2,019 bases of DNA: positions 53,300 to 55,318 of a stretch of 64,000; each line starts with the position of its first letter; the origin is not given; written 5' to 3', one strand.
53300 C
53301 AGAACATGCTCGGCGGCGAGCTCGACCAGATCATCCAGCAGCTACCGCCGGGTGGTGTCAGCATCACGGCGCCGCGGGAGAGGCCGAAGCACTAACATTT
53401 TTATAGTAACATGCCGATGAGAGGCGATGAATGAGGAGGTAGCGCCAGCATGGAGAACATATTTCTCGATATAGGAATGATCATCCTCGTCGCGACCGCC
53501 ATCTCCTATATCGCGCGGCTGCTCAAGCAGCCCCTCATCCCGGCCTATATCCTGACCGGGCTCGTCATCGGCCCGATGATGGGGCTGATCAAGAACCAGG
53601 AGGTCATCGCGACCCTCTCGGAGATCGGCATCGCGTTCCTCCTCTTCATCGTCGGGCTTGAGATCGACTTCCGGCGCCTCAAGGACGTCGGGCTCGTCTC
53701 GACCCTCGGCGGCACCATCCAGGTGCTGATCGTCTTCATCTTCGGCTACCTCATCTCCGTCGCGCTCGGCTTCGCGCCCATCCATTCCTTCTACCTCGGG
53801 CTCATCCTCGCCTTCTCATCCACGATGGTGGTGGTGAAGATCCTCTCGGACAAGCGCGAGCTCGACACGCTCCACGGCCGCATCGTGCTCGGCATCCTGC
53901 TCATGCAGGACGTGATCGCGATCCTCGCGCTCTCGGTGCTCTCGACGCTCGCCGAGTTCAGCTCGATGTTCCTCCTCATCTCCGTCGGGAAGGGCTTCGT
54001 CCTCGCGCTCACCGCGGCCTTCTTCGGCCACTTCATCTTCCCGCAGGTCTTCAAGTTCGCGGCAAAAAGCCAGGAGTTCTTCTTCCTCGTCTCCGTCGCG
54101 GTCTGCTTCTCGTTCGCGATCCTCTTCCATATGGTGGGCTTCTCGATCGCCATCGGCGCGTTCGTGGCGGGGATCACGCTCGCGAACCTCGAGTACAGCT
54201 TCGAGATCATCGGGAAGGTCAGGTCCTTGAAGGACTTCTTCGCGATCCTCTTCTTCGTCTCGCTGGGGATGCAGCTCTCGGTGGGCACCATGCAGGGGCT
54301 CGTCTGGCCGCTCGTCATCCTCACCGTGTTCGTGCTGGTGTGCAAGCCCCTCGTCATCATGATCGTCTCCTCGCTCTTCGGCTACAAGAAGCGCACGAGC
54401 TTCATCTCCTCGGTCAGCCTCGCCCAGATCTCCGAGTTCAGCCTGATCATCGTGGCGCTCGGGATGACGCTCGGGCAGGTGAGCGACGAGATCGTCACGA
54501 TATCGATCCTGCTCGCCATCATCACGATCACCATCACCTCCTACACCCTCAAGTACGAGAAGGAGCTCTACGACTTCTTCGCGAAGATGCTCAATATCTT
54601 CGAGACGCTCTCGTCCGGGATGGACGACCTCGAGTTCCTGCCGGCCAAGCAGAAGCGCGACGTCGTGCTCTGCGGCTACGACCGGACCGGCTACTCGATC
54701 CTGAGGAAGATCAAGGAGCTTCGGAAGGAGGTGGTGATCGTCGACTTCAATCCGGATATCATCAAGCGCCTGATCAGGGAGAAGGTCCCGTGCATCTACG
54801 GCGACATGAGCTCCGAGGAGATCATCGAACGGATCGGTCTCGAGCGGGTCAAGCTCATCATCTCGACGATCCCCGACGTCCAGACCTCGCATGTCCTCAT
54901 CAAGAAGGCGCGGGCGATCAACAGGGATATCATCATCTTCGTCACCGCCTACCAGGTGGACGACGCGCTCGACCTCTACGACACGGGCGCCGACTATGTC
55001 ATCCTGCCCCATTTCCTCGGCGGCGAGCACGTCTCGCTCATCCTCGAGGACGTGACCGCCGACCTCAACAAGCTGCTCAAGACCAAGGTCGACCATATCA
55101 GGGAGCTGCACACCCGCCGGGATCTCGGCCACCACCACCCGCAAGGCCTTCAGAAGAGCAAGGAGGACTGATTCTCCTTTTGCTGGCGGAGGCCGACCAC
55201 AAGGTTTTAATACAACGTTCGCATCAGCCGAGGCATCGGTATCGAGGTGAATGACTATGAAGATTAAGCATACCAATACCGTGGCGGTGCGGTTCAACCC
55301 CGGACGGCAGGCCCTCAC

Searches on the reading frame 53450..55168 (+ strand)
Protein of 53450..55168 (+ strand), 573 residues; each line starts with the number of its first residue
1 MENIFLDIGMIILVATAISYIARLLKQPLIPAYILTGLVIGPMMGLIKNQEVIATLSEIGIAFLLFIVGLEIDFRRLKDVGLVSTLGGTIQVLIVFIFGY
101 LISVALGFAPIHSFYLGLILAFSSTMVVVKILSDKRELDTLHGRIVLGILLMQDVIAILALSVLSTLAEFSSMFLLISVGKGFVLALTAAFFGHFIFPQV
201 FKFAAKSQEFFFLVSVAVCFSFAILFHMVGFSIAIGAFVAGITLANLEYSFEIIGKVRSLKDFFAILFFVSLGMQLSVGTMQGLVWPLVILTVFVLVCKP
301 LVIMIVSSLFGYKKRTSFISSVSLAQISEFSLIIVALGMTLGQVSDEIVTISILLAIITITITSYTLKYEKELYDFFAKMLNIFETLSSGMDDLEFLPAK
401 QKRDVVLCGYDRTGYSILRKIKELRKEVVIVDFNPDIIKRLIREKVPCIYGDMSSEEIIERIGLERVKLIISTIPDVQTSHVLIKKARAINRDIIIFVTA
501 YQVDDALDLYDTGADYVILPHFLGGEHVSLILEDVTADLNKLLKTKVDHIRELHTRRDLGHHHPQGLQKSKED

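Call 17: search_protein_families(library=pfam, proteins=[window:53450-55168:+], max_evalue=0.00001)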
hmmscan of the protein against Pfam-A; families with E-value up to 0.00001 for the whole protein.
window:53450-55168:+ (573 aa): 2 families
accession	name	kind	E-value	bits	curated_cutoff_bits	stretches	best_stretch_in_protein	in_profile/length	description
PF00999.27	Na_H_Exchanger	-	1.8e-65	221.7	26.2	1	14-368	6-370/375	Sodium/hydrogen exchanger, transmembrane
PF02254.24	TrkA_N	-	1.2e-22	80.9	23.8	1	405-520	1-116/116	TrkA-N domain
